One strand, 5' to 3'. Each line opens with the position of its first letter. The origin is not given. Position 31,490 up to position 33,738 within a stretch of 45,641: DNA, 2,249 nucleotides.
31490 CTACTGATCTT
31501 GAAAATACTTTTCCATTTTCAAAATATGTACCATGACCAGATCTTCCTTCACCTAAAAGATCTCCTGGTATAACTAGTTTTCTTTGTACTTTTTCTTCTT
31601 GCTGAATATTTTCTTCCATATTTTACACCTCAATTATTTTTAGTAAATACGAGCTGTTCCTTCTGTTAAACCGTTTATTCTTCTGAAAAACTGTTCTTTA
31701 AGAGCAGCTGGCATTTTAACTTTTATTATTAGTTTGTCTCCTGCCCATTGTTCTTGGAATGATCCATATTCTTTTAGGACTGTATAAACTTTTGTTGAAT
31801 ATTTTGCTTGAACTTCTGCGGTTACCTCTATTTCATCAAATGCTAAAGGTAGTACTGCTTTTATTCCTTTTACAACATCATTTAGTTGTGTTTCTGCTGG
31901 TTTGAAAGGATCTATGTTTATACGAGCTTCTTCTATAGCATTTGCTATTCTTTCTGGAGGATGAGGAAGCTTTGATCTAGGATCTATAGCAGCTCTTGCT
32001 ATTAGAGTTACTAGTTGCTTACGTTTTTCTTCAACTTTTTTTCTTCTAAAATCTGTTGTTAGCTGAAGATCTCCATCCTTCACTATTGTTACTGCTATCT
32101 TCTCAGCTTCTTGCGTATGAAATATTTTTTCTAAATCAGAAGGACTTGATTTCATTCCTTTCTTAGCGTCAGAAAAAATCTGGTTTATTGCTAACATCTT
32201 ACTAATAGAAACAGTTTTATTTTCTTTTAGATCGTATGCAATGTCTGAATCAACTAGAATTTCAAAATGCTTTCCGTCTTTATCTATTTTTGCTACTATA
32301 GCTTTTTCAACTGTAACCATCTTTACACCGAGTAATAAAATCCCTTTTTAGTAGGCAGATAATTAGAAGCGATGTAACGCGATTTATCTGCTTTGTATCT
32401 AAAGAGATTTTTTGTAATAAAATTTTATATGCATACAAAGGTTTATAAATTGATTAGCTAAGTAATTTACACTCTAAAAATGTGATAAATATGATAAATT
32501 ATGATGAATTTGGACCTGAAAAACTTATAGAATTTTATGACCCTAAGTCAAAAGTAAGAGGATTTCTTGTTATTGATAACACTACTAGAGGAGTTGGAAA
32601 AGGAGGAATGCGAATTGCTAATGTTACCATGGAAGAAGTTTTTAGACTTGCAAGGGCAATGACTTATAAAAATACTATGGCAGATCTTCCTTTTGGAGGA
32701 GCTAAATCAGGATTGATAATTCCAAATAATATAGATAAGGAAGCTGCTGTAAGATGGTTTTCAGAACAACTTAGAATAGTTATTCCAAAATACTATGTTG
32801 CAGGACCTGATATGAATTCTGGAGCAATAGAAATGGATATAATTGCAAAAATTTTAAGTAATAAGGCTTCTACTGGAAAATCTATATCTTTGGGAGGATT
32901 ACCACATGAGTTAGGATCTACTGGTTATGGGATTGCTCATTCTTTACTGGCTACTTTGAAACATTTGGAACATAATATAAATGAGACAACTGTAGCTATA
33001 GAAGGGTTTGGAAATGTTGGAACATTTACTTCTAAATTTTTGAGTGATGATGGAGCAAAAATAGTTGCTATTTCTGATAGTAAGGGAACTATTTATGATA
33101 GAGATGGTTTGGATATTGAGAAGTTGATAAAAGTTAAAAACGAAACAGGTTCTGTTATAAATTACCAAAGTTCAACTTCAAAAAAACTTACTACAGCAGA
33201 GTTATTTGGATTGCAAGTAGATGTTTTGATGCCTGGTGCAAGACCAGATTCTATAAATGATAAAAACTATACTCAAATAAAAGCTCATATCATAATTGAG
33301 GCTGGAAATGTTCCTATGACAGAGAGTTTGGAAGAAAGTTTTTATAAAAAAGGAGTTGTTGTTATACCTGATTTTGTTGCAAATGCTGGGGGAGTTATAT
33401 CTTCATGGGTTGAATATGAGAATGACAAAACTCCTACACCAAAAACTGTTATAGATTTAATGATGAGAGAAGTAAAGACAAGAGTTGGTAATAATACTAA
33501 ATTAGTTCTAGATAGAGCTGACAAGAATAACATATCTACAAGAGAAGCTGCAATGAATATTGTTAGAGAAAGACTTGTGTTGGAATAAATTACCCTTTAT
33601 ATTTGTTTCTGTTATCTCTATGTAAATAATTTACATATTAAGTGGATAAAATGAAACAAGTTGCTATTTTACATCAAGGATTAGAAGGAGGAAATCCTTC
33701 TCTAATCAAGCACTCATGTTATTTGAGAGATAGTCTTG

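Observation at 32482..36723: Dehydrogenase, ATP-grasp, GCS2 ligase and amidohydrolase cluster: candidate pathway for an unknown amide-linked small molecule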

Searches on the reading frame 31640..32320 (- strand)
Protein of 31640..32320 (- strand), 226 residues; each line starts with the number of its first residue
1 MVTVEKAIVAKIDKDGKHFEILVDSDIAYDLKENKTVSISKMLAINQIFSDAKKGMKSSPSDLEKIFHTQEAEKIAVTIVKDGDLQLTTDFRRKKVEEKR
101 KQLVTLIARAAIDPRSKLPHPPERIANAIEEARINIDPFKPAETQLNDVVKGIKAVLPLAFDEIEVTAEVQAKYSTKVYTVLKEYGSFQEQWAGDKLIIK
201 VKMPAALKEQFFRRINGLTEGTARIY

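Call 4: search_protein_families(library=pfam, proteins=[window:31640-32320:-], max_evalue=0.01)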
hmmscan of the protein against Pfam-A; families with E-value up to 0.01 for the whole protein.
window:31640-32320:- (226 aa): 4 families
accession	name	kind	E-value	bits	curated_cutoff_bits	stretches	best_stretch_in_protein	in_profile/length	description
PF01172.24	SBDS_N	-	5.7e-21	74.7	24.6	1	8-92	3-87/88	Shwachman-Bodian-Diamond syndrome (SBDS) N-terminal domain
PF09377.16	SBDS_domain_II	-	7.4e-20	71.1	27.2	1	101-161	1-61/62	SBDS protein, domain II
PF20268.4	SBDS_C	-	0.0016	18.7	27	1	169-225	6-66/71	SBDS protein, C-terminal domain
PF00679.30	EFG_C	-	0.005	17.3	27.9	1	165-224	8-70/89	Elongation factor G C-terminus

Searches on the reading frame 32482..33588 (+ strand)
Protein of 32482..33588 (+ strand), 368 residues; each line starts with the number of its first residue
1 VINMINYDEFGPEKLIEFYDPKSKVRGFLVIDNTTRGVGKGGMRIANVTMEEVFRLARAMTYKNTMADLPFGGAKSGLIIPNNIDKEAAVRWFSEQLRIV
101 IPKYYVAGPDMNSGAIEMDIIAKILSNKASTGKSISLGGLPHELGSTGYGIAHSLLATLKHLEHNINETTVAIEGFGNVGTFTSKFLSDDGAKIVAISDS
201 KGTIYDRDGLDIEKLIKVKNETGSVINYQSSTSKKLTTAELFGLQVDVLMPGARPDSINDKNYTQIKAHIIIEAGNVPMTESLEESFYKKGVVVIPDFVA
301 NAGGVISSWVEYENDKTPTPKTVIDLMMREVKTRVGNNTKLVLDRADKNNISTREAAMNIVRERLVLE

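Call 4: search_protein_families(library=pfam, proteins=[window:32482-33588:+], max_evalue=0.01)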
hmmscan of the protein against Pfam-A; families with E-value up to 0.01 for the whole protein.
window:32482-33588:+ (368 aa): 3 families
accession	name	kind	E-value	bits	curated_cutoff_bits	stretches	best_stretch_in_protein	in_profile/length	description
PF00208.27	ELFV_dehydrog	-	1e-54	186.3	23.4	1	138-362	1-230/241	Glutamate/Leucine/Phenylalanine/Valine dehydrogenase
PF02812.23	ELFV_dehydrog_N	-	2.6e-17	63.2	25.3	1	24-123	16-125/129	Glu/Leu/Phe/Val dehydrogenase, dimerisation domain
PF05088.18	Bac_GDH_CD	-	0.00041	19.4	22.8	1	262-311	398-447/497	Bacterial NAD-glutamate dehydrogenase, catalytic domain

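Call 5: search_protein_families(library=ncbifam, proteins=[window:32482-33588:+], max_evalue=0.01)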
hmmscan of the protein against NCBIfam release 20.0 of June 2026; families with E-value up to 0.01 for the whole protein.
window:32482-33588:+ (368 aa): 10 families
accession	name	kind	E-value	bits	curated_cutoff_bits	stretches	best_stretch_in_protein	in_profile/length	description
NF040817.1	GdhA_Arch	equivalog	1.9e-62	211.8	750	1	24-364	52-406/419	glutamate dehydrogenase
NF041398.1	GluDhGdhB_Halo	equivalog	4.2e-60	203.8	620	1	26-365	52-399/410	glutamate dehydrogenase GdhB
NF006929.0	PRK09414.1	equivalog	2.9e-38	132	536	1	26-319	78-388/445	NADP-specific glutamate dehydrogenase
NF010634.0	PRK14031.1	equivalog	2.5e-28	98.7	822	1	26-314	74-382/444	NADP-specific glutamate dehydrogenase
NF035922.1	Trp_DH_ScyB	equivalog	4e-27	95.1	600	1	8-365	7-339/346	tryptophan dehydrogenase ScyB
NF010633.0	PRK14030.1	subfamily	1.2e-24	87.2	743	1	26-313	74-382/445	glutamate dehydrogenase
NF004912.0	PRK06270.1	equivalog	2.5e-07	30.4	373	1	169-249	4-94/343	homoserine dehydrogenase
NF047886.1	AmOxnSyBioU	equivalog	3.2e-06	26.4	600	1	171-231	1-62/323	(S)-8-amino-7-oxononanoate synthase BioU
NF006235.0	PRK08374.1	equivalog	0.0001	21.5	451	1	169-229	3-73/336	homoserine dehydrogenase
NF005002.0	PRK06392.1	equivalog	0.00015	20.8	296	1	190-259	33-100/329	homoserine dehydrogenase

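Call 32: search_solved_structures(query=window:32482-33588:+, max_evalue=1e-10)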
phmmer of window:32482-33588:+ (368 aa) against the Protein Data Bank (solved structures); distinct sequences matched with E-value up to 1e-10: 67 (the best 60 are shown).
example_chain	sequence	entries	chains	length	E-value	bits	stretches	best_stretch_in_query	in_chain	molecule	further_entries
1b3b_A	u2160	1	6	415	6.7e-52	180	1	26-357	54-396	PROTEIN (GLUTAMATE DEHYDROGENASE)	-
1b26_A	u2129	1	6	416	3.5e-51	177.7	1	26-357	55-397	GLUTAMATE DEHYDROGENASE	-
1gtm_A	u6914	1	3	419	1.1e-50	176.1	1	19-364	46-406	GLUTAMATE DEHYDROGENASE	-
2tmg_A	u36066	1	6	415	1.1e-50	176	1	26-357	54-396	PROTEIN (GLUTAMATE DEHYDROGENASE)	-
8kao_A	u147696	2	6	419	2.1e-50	175.1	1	29-317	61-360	Glutamate dehydrogenase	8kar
1bvu_A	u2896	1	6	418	4.8e-49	170.7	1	19-358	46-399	PROTEIN (GLUTAMATE DEHYDROGENASE)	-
3aoe_A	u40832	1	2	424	4e-47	164.3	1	26-357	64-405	Glutamate dehydrogenase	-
3aog_A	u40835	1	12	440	4.5e-47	164.2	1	26-357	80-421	Glutamate dehydrogenase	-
8owm_A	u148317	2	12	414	8.7e-47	163.2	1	26-341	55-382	Glutamate dehydrogenase 2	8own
4xgi_A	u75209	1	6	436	1.5e-44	155.8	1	25-362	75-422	Glutamate dehydrogenase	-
8znb_A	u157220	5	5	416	4.2e-44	154.4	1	17-314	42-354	Glutamate dehydrogenase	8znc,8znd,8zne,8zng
8zmu_A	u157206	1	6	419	4.3e-44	154.4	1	17-314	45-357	Glutamate dehydrogenase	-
1euz_A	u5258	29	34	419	5.8e-44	153.9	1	17-314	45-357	GLUTAMATE DEHYDROGENASE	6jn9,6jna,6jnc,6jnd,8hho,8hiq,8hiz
8s38_A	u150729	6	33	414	2.1e-43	152.1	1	26-313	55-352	Glutamate dehydrogenase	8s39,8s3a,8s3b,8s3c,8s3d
6yeh_A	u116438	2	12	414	7.2e-42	147.1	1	26-313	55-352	Glutamate dehydrogenase 1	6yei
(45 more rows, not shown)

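Call 56: search_solved_structures(query=window:32482-33588:+, max_evalue=1e-49, show_alignments=3)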
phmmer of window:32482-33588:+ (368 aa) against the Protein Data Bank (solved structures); distinct sequences matched with E-value up to 1e-49: 5.
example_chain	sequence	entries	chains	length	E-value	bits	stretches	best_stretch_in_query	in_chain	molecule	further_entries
1b3b_A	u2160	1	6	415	6.7e-52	180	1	26-357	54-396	PROTEIN (GLUTAMATE DEHYDROGENASE)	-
1b26_A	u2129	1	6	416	3.5e-51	177.7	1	26-357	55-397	GLUTAMATE DEHYDROGENASE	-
1gtm_A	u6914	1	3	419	1.1e-50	176.1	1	19-364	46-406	GLUTAMATE DEHYDROGENASE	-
2tmg_A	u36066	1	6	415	1.1e-50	176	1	26-357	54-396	PROTEIN (GLUTAMATE DEHYDROGENASE)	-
8kao_A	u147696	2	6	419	2.1e-50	175.1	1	29-317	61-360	Glutamate dehydrogenase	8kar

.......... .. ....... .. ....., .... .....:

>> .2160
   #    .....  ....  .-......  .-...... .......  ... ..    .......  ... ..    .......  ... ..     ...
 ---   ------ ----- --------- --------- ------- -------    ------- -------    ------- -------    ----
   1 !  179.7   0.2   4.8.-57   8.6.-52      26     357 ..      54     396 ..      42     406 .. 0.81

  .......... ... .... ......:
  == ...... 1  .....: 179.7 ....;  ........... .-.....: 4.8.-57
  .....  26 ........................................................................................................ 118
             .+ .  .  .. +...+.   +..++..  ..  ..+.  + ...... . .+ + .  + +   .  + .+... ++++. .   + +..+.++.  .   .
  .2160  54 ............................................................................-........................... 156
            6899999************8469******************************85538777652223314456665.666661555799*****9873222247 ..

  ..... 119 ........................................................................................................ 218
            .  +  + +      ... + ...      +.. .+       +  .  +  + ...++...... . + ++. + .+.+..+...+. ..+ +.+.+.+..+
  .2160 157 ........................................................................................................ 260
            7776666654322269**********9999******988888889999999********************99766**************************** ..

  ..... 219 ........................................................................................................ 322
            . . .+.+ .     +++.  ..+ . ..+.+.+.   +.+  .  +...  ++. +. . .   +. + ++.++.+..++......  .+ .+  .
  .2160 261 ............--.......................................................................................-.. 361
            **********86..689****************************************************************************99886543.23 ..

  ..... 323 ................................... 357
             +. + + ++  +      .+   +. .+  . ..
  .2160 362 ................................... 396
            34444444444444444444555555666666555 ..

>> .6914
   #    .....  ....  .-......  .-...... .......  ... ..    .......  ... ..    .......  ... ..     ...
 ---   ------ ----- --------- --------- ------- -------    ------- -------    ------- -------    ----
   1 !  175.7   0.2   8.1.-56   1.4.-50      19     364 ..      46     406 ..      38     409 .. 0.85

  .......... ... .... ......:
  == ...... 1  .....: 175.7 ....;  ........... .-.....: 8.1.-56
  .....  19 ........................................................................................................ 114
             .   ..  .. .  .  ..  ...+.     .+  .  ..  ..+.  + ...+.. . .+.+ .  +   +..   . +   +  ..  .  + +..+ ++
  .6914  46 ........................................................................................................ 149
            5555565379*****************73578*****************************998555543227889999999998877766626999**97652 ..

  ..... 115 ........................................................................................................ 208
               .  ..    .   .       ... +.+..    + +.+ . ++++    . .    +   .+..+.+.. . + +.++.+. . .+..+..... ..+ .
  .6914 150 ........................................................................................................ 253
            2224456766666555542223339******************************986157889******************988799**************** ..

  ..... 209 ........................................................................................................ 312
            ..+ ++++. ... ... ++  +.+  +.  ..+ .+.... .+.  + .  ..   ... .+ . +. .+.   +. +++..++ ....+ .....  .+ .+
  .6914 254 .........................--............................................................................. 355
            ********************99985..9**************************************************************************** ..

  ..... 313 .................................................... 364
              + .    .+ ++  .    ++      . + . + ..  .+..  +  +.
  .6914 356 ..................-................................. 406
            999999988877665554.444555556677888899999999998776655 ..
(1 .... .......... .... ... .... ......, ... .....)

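Call 77: search_protein_families(library=padloc, proteins=[window:32482-33588:+], max_evalue=0.01)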
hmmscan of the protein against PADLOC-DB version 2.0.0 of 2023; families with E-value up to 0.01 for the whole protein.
window:32482-33588:+ (368 aa): 0 families
